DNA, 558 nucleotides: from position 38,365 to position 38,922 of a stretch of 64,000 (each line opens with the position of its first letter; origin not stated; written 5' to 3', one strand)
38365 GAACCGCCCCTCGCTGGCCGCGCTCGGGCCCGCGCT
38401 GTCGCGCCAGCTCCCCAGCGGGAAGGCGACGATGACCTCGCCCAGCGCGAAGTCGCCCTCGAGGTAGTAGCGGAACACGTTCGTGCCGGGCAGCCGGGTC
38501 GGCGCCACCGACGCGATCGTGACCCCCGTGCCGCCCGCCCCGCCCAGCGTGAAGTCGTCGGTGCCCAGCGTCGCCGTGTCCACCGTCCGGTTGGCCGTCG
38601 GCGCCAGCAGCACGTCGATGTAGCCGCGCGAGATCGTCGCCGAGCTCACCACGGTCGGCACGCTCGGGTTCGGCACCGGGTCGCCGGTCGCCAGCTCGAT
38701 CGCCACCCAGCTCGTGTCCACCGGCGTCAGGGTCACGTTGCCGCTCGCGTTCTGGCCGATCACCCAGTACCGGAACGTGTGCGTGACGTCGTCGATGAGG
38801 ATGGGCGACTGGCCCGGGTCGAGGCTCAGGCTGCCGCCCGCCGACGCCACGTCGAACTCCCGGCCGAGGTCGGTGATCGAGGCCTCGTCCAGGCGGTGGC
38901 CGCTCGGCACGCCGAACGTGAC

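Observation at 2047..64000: One uninterrupted ORF of more than 61.9 kb (at least 20,650 aa, still open at the window edge) encoding a mosaic RTX-type giant protein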

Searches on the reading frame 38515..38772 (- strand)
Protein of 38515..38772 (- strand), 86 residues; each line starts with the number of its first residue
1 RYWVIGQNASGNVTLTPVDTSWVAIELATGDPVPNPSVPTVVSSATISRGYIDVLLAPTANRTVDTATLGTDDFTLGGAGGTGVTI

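Call 32: search_solved_structures(query=A3, max_evalue=1)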
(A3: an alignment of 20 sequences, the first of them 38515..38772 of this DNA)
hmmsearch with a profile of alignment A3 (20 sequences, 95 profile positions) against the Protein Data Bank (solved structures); distinct sequences matched with E-value up to 1: 6.
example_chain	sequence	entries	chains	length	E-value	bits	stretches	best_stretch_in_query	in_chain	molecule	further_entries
6qt9_C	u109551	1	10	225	0.083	16.7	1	17-87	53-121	ORF 25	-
6qt9_A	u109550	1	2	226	0.084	16.7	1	17-87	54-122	ORF 25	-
9mt4_I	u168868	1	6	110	0.14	16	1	12-88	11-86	Phage protein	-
6h9c_Z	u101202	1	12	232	0.31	14.9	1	17-91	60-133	VP4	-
9c39_K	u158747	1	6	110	0.46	14.4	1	12-87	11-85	Phage protein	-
3sxn_A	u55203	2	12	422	0.65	13.9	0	4-76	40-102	Enhanced intracellular survival protein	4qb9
